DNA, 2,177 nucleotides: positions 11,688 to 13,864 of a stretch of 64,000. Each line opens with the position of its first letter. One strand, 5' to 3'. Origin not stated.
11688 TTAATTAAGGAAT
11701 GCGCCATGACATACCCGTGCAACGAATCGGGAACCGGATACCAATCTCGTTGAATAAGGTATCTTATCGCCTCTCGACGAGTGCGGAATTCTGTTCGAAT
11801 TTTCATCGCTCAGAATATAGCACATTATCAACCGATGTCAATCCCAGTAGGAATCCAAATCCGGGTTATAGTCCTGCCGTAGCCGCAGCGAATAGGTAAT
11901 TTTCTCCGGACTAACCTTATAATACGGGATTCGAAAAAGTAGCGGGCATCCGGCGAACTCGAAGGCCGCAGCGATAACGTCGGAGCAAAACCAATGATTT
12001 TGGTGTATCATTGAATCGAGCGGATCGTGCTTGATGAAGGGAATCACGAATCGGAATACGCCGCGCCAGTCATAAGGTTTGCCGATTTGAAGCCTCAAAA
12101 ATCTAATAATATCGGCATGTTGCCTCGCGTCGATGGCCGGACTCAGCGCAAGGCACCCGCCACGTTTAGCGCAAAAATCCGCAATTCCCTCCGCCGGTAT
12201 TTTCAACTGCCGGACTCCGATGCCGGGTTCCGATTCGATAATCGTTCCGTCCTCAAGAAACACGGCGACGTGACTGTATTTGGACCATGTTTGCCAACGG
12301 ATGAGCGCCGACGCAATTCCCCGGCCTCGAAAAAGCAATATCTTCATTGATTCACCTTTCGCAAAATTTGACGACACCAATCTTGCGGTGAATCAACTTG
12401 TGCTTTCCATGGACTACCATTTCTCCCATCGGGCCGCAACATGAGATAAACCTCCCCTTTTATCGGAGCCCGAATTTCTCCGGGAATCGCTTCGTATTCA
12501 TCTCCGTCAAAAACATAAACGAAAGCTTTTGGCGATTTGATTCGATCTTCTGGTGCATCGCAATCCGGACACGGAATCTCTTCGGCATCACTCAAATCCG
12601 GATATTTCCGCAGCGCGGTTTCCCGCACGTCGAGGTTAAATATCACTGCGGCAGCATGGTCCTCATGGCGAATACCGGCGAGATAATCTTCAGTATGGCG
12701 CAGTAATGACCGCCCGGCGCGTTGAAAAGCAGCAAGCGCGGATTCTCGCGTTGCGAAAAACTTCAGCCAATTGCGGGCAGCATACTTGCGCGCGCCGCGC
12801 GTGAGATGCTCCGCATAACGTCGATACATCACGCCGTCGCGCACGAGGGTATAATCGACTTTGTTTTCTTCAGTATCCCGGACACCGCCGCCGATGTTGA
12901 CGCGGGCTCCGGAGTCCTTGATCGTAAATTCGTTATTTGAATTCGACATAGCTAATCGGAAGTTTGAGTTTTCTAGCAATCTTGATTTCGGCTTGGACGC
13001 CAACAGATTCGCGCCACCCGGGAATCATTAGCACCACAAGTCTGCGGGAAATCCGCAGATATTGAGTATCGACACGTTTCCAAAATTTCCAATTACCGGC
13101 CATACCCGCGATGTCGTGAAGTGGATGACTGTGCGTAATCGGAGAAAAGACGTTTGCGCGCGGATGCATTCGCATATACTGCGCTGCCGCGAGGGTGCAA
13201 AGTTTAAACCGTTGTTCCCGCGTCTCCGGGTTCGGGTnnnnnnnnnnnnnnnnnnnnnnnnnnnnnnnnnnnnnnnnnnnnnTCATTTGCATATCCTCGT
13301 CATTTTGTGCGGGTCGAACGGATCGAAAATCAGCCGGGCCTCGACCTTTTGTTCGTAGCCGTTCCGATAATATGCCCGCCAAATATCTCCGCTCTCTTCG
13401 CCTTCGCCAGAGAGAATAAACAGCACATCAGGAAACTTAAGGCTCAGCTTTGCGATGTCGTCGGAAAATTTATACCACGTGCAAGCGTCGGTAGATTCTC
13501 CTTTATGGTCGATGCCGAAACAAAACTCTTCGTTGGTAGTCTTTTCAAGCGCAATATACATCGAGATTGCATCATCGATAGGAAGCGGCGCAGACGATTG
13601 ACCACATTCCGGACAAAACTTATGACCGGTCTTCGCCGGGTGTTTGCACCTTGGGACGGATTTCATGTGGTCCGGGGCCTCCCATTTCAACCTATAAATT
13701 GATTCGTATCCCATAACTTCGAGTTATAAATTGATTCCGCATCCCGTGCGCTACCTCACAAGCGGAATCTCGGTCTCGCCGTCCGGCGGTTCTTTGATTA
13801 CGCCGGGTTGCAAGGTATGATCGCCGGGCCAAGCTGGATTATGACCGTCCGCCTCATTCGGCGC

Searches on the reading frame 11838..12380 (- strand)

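Call 18: search_protein_families(library=pfam, proteins=[window:11838-12380:-], max_evalue=0.01)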
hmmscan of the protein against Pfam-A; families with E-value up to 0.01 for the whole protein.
window:11838-12380:- (180 aa): 1 family
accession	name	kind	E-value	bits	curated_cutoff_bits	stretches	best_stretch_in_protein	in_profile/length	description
PF05708.18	Peptidase_C92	-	0.0035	17.8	27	0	33-141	23-119/166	Permuted papain-like amidase enzyme, YaeF/YiiX, C92 family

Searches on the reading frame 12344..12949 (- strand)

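Call 18: search_protein_families(library=pfam, proteins=[window:12344-12949:-], max_evalue=0.01)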
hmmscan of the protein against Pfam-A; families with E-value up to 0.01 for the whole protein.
window:12344-12949:- (201 aa): 1 family
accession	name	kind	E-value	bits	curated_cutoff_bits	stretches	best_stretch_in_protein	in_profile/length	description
PF18909.5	dGTP_diPhyd_N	-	4.1e-08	33.5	27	1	26-108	7-85/99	dATP/dGTP diphosphohydrolase, N-terminal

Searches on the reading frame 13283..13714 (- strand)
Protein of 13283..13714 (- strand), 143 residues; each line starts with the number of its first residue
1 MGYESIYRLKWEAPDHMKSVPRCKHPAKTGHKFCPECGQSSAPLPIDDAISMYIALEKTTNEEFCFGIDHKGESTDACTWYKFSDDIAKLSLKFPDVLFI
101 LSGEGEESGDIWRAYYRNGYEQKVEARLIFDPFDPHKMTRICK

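Call 27: search_protein_families(library=pfam, proteins=[window:13283-13714:-], max_evalue=1)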
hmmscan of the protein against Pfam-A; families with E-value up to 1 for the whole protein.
window:13283-13714:- (143 aa): 3 families
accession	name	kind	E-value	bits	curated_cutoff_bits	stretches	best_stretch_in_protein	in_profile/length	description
PF13248.11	Zn_ribbon_3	-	0.00012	21.8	27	1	21-39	6-24/26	zinc-ribbon domain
PF12773.13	DZR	-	0.0047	17.5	27.3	1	21-40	2-21/45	Double zinc ribbon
PF13240.11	Zn_Ribbon_1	-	0.074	13.3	25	1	21-39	3-21/23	zinc-ribbon domain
